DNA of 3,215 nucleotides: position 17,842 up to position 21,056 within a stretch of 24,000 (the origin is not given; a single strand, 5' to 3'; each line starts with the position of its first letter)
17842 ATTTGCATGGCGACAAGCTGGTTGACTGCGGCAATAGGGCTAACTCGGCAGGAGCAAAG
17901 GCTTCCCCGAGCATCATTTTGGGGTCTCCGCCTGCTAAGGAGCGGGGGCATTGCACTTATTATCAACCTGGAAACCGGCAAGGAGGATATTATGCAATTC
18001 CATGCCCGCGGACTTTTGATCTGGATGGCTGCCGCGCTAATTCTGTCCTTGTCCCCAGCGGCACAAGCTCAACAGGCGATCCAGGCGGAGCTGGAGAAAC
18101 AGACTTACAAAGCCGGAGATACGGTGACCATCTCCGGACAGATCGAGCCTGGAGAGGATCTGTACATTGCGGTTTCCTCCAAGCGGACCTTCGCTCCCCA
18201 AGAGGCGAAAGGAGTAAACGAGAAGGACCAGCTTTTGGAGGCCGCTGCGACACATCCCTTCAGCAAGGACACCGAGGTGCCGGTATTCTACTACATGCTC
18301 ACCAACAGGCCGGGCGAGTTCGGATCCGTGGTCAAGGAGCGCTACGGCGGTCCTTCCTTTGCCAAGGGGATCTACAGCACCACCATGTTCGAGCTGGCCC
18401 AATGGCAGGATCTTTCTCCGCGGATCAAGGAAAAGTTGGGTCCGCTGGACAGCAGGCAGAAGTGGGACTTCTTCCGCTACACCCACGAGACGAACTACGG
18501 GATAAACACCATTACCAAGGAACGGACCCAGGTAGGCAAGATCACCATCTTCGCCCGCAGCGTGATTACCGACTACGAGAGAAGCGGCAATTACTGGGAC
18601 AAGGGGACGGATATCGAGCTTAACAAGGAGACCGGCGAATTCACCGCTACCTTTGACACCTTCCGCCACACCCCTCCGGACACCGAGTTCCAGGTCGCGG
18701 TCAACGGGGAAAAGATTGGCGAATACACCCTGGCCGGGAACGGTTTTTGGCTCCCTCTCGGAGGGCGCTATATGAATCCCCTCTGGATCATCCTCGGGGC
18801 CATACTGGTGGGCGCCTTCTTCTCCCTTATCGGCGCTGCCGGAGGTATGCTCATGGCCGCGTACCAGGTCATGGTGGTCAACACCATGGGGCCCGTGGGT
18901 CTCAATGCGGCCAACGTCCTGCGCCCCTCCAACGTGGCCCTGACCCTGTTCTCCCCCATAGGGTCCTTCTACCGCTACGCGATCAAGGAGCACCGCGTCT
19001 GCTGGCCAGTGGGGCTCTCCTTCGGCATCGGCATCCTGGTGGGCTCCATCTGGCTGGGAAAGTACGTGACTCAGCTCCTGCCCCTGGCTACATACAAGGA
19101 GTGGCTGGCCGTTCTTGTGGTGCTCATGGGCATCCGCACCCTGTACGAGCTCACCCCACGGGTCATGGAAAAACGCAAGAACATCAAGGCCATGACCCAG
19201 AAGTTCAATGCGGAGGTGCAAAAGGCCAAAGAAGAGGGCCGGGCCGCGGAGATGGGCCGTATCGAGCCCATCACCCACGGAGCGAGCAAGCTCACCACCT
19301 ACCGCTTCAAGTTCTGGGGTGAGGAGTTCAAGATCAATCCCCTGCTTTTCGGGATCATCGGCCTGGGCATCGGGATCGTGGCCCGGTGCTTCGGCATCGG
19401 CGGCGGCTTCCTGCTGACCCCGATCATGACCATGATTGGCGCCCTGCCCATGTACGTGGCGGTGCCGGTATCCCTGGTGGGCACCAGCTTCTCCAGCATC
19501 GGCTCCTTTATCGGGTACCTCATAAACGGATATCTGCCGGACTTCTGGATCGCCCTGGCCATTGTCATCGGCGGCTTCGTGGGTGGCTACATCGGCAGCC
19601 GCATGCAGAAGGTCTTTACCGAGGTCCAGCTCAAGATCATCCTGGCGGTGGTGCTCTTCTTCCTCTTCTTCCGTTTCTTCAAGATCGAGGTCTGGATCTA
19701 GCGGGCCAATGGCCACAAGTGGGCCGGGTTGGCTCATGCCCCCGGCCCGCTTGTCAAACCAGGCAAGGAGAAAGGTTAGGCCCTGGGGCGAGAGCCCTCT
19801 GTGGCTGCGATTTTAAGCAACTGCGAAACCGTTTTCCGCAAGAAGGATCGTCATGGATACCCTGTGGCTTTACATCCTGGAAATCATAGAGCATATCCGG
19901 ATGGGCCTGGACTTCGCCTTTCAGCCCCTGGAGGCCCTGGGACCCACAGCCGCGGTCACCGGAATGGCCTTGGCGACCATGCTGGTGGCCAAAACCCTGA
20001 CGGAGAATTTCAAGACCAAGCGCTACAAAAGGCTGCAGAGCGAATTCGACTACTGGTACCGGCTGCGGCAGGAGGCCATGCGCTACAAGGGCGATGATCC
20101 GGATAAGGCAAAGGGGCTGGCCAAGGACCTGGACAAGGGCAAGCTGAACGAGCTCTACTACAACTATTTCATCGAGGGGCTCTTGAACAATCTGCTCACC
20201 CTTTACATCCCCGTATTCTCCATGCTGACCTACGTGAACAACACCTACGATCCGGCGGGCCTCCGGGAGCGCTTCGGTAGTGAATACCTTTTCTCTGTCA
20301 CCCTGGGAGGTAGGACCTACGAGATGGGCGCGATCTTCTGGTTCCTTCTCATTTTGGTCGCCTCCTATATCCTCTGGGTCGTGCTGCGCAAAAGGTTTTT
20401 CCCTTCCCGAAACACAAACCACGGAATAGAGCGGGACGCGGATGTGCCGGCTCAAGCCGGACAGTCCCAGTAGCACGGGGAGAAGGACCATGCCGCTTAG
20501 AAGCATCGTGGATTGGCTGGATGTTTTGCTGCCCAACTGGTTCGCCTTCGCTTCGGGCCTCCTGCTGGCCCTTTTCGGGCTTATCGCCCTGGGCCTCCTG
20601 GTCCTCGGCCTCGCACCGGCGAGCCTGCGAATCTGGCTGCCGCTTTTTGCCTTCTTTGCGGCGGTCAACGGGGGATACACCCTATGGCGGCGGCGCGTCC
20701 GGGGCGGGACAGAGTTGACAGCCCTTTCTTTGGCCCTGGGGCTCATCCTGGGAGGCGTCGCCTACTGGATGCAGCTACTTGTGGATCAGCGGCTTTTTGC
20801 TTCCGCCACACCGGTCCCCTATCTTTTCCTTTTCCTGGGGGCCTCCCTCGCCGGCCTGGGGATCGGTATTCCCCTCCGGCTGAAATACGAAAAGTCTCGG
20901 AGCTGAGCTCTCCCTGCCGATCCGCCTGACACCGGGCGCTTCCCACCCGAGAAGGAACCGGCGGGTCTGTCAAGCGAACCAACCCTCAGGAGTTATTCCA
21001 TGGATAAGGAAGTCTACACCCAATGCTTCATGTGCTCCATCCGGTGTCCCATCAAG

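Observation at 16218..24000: Sigma-54-controlled locus linking an atypical TSUP permease to a cytoplasmic PsrA/acetylene-hydratase-like Mo/W enzyme: candidate uncharacterised pathway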

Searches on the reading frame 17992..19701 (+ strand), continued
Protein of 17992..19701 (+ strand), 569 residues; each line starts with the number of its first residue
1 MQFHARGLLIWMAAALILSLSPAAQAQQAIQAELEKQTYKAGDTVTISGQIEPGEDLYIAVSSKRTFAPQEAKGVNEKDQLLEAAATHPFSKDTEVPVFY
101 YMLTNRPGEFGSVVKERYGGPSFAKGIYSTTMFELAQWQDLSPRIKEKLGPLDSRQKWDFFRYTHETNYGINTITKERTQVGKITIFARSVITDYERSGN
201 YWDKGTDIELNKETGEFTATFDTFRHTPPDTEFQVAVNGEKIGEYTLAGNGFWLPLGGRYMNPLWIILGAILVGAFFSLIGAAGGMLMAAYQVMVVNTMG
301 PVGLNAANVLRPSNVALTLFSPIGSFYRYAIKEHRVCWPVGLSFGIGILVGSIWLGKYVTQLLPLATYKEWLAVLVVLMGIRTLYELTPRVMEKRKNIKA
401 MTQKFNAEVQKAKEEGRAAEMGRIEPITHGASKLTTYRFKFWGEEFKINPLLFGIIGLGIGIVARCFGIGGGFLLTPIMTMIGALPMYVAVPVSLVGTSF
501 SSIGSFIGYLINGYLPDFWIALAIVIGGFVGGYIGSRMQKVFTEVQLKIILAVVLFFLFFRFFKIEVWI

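Call 81: fold_search(model_id=the predicted structure, library=pdb)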
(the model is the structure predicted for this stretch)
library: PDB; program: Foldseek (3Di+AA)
matches with E <= 10: 1292; with E <= 0.001: 0
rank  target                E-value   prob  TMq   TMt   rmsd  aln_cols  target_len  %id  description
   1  8vsi_A                9.0e-02  0.12  0.09  0.09  21.6       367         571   12  Mechanistic Insights Revealed by YbtPQ in the Occluded State (released 2024-04-10)
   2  5hxc                  9.4e-02  0.38  0.12  0.20  20.6       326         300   13  Structural mechanisms of extracellular ion exchange and induced binding-site occlusion in the sodium-calcium exchanger N (released 2016-05-11)
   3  4jr9_A                1.5e-01  0.16  0.13  0.16  22.1       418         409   14  Crystal structure of nitrate/nitrite exchanger NarK (released 2013-05-15)
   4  3v5u                  2.0e-01  0.16  0.10  0.17  20.4       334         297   13  Structure of Sodium/Calcium Exchanger from Methanocaldococcus jannaschii DSM 2661 (released 2012-02-22)
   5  5jdh                  2.4e-01  0.21  0.12  0.20  20.5       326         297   14  Structural mechanisms of extracellular ion exchange and induced binding-site occlusion in the sodium-calcium exchanger N (released 2016-05-11)
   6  4u4w_B                2.5e-01  0.11  0.11  0.13  20.1       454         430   11  Structure of a nitrate/nitrite antiporter NarK in nitrate-bound occluded state (released 2015-07-15)
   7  8e6l                  2.5e-01  0.10  0.10  0.14  22.4       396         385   14  X-ray structure of the Deinococcus radiodurans Nramp/MntH divalent transition metal transporter D296A mutant in an inwar (released 2023-05-03)
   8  7ptu_A                2.6e-01  0.63  0.12  0.14  10.7       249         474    6  Structure of pentameric S-layer protein from Halofaerax volcanii (released 2021-12-15)
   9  8wx1                  2.7e-01  0.10  0.09  0.10  23.1       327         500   13  Cryo-EM structure of mouse SLC15A3 (outward-facing open) (released 2024-10-30)
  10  6qx4_A                2.7e-01  0.06  0.06  0.06  23.0       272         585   10  Structure of the Bacillus anthracis Sap S-layer assembly domain (released 2019-07-31)
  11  7ptp_A                3.0e-01  0.25  0.10  0.08  14.8       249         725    8  In-situ structure of pentameric S-layer protein (released 2021-12-15)
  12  5jdm                  3.0e-01  0.21  0.12  0.21  20.9       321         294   15  Structural mechanisms of extracellular ion exchange and induced binding-site occlusion in the sodium-calcium exchanger N (released 2016-05-11)
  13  4jre_A                3.3e-01  0.12  0.12  0.15  22.1       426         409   14  Crystal structure of nitrate/nitrite exchanger NarK with nitrite bound (released 2013-05-15)
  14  8jta                  3.9e-01  0.12  0.13  0.17  21.8       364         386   16  Human VMAT2 complex with tetrabenazine (released 2023-11-29)
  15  7a27_GGG              3.9e-01  0.08  0.09  0.13  26.2       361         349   10  Structure of soluble SmhA crystal form 2 of the tripartite alpha-pore forming toxin, Smh, from Serratia marcescens. (released 2021-03-31)
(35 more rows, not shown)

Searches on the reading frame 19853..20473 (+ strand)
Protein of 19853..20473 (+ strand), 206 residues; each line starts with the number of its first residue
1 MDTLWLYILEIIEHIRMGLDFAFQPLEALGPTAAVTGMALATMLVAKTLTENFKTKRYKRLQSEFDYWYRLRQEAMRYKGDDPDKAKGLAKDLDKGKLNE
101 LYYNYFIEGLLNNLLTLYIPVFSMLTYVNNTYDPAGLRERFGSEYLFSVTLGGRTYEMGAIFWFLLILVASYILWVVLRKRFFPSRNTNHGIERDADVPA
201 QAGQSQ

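Call 6: search_protein_families(library=pfam, proteins=[window:19853-20473:+], max_evalue=0.01)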
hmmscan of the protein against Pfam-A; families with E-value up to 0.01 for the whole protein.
window:19853-20473:+ (206 aa): 0 families

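Call 7: search_protein_families(library=ncbifam, proteins=[window:19853-20473:+], max_evalue=0.01)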
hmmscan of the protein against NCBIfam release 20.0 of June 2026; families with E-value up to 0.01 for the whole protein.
window:19853-20473:+ (206 aa): 0 families

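Call 46: search_protein_families(library=pfam, proteins=[window:19853-20473:+], max_evalue=10)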
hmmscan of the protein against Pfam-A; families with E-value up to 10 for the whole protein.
window:19853-20473:+ (206 aa): 3 families
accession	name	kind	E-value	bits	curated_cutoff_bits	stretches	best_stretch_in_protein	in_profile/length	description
PF03878.20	YIF1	-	0.052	13.4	27.6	1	117-173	90-143/245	YIF1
PF02653.21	BPD_transp_2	-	0.082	12.5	26.8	1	101-180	80-151/269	Branched-chain amino acid transport system / permease component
PF07219.19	HemY_N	-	0.18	12.3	31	1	149-179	5-35/107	HemY protein N-terminus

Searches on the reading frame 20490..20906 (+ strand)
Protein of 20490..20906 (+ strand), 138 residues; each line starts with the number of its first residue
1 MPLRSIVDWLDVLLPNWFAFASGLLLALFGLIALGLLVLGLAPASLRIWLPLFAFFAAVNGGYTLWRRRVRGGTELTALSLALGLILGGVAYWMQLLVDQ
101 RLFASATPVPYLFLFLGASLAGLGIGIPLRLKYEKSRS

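Call 6: search_protein_families(library=pfam, proteins=[window:20490-20906:+], max_evalue=0.01)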
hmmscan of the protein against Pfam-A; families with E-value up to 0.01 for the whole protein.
window:20490-20906:+ (138 aa): 0 families

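Call 7: search_protein_families(library=ncbifam, proteins=[window:20490-20906:+], max_evalue=0.01)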
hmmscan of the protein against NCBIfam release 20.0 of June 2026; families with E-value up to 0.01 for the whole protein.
window:20490-20906:+ (138 aa): 0 families

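Call 46: search_protein_families(library=pfam, proteins=[window:20490-20906:+], max_evalue=10)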
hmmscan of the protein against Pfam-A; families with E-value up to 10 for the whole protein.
window:20490-20906:+ (138 aa): 0 families
